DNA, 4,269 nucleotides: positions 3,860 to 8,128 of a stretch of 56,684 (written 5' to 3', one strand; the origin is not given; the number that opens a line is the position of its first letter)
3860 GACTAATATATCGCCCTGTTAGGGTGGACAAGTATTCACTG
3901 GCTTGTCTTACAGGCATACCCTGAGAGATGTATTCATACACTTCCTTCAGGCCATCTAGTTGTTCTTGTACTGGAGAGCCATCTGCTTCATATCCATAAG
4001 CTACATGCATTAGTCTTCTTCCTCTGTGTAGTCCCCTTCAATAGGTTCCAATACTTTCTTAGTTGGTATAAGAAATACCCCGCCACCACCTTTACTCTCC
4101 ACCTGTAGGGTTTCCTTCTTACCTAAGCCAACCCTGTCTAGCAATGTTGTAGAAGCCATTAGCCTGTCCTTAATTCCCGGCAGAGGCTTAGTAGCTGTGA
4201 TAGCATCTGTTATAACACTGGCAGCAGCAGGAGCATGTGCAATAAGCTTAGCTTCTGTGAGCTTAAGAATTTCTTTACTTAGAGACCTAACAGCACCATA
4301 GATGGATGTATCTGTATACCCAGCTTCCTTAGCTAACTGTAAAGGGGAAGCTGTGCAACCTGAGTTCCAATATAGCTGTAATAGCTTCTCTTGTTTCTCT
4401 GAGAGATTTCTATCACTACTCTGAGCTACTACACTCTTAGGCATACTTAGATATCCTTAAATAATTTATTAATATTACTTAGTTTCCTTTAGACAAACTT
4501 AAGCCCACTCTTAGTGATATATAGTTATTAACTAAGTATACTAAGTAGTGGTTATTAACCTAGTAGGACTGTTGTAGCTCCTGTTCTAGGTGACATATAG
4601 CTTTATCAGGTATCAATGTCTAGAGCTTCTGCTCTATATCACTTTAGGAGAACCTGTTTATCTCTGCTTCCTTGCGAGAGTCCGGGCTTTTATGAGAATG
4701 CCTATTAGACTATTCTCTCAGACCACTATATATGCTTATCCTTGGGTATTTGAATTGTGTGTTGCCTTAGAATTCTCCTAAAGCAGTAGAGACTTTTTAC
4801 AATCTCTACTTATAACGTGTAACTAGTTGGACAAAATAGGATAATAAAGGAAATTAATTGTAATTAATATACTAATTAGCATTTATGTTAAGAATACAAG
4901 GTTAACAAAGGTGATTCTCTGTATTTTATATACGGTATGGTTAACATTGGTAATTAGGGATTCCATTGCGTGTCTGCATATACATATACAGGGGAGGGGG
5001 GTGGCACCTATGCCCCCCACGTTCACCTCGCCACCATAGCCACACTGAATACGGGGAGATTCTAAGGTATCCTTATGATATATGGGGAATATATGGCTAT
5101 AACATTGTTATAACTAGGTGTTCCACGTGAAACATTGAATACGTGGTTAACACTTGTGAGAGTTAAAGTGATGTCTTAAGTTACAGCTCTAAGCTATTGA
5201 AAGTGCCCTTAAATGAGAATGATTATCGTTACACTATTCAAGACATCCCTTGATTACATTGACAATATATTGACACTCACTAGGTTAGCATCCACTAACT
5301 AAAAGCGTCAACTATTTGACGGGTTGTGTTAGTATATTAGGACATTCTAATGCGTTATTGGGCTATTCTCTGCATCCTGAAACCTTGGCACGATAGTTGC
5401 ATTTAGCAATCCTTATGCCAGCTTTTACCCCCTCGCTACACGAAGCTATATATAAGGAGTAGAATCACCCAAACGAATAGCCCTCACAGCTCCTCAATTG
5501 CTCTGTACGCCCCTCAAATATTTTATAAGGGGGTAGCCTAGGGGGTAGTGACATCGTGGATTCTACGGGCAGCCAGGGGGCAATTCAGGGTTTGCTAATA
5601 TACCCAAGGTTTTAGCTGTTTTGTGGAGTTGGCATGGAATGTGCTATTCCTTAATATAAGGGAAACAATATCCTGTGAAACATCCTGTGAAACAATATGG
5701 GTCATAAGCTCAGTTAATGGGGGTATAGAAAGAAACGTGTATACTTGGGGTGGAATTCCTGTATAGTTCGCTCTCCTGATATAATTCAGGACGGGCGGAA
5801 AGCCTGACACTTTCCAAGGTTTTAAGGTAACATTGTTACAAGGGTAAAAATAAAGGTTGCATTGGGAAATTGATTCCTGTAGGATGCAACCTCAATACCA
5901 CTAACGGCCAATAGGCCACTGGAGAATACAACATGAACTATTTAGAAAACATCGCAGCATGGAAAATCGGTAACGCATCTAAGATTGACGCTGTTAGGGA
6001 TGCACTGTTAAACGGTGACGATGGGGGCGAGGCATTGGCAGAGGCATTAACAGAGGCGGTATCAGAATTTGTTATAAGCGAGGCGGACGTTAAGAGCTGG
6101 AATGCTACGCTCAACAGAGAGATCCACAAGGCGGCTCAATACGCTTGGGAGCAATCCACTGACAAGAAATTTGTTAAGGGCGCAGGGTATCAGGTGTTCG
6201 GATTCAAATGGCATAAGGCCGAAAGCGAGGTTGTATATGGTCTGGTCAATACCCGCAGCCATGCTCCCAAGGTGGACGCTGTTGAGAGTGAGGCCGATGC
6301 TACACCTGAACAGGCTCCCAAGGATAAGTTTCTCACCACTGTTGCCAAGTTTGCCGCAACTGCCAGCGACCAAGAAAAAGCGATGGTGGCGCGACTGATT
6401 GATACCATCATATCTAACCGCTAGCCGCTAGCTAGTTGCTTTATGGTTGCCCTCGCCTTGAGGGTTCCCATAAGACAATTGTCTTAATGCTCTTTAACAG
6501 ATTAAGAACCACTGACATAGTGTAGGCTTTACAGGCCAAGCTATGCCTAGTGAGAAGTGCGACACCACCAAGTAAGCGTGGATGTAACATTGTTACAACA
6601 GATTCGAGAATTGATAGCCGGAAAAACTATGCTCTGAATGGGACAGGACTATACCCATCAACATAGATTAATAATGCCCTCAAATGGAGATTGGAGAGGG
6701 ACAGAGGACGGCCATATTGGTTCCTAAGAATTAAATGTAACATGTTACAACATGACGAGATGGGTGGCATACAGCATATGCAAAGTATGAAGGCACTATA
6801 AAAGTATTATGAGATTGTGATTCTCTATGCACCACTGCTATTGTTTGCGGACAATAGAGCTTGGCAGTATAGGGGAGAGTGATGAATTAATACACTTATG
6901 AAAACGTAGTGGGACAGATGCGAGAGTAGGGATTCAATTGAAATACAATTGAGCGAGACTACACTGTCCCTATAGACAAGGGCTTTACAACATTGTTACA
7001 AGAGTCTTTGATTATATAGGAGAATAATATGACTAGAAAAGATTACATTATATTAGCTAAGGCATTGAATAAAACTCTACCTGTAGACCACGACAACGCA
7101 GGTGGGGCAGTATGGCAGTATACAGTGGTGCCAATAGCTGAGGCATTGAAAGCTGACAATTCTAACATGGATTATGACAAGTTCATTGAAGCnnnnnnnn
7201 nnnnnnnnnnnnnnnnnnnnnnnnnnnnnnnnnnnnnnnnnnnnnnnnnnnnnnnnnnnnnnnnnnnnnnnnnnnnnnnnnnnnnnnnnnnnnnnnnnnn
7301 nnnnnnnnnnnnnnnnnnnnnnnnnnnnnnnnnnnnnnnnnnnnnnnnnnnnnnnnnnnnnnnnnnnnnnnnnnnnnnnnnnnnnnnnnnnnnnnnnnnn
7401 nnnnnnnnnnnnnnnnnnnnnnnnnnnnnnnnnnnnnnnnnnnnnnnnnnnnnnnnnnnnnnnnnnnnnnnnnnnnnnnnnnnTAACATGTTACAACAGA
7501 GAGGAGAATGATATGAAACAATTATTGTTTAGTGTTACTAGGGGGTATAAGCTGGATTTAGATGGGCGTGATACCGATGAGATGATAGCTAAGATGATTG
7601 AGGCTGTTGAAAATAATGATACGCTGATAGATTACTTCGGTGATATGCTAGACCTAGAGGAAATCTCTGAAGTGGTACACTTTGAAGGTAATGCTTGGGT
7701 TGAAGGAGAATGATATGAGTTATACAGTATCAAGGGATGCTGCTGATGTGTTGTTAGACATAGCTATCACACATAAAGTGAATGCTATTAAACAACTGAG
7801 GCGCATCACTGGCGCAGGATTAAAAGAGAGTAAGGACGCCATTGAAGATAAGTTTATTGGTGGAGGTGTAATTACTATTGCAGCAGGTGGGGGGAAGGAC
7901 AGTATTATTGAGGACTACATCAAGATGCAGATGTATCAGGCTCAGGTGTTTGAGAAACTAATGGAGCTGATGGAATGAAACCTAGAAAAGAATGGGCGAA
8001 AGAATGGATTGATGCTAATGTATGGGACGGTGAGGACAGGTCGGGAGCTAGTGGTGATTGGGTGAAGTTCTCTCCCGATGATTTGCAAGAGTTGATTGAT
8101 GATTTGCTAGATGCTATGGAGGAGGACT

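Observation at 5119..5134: Exact chromosomal-type parS site in the phage's large non-coding region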

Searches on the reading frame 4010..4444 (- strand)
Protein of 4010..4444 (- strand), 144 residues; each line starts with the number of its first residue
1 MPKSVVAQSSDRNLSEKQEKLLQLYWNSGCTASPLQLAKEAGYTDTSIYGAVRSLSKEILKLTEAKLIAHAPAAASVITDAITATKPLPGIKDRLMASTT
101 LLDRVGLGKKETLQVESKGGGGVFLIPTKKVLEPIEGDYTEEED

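Call 9: search_protein_families(library=pfam, proteins=[window:4010-4444:-], max_evalue=0.01)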
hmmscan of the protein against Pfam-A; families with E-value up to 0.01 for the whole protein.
window:4010-4444:- (144 aa): 0 families

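Call 11: find_related_loci(query=window:4010-4444:-, collection=viral_contigs, flank=6000)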
Query window:4010-4444:- (144 aa) in viral_contigs; peptide patterns used: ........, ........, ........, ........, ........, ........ (x = any residue, [..] = any of these).
103 stretches matched a pattern, but none encodes a relative of the query by tblastn (E <= 1e-3).

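Call 16: search_protein_families(library=phrogs, proteins=[window:4010-4444:-], max_evalue=0.001)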
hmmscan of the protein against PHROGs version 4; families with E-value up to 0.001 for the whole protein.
window:4010-4444:- (144 aa): 0 families

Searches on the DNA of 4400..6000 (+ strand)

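Call 4: search_dna_similar(query=window:4400-6000:+, collection=phages, mode=near, max_rows=30)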
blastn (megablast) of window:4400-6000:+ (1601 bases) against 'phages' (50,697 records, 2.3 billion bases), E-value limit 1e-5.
No match.

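Call 7: search_dna_similar(query=window:4400-6000:+, collection=phages, mode=distant, max_rows=20)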
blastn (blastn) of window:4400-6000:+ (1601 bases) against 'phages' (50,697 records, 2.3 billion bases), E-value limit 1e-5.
No match.

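Call 95: search_rna_families(source=window, start=4400, end=6000, threshold=evalue, max_evalue=1)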
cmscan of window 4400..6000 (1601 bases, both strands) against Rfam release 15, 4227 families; matches with E-value up to 1: 2.
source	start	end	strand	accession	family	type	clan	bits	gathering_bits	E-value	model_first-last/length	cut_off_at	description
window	5075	5135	+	RF00694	mir-137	Gene; miRNA;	CL00092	19.5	56.7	0.71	1-72/72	no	mir-137 microRNA precursor family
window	5203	5261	-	RF00002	5_8S_rRNA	Gene; rRNA;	CL00112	15.9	42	0.21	1-154/154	no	5.8S ribosomal RNA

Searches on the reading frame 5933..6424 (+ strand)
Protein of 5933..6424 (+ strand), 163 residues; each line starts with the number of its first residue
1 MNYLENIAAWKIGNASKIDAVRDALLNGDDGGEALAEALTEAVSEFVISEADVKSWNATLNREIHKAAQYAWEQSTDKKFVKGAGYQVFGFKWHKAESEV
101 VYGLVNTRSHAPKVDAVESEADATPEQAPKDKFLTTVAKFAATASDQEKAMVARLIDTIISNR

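Call 9: search_protein_families(library=pfam, proteins=[window:5933-6424:+], max_evalue=0.01)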
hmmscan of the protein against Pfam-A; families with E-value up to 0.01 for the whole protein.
window:5933-6424:+ (163 aa): 0 families

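Call 10: find_related_loci(query=window:5933-6424:+, collection=viral_contigs, flank=6000)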
Query window:5933-6424:+ (163 aa) in viral_contigs; peptide patterns used: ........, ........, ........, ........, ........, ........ (x = any residue, [..] = any of these).
5 stretches matched a pattern, but none encodes a relative of the query by tblastn (E <= 1e-3).

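Call 16: search_protein_families(library=phrogs, proteins=[window:5933-6424:+], max_evalue=0.001)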
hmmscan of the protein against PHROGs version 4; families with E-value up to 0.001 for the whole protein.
window:5933-6424:+ (163 aa): 0 families

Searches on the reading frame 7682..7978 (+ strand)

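Call 50: search_protein_families(library=pfam, proteins=[window:7682-7978:+], max_evalue=0.01)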
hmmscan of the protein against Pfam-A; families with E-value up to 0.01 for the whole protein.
window:7682-7978:+ (98 aa): 2 families
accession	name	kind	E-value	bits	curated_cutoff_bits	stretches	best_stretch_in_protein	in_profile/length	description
PF00542.24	Ribosomal_L12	-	7.8e-07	29.8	25.9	1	22-56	2-36/67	Ribosomal protein L7/L12 C-terminal domain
PF20593.3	DUF6793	-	0.0081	16.6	27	0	2-58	51-103/107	Family of unknown function (DUF6793)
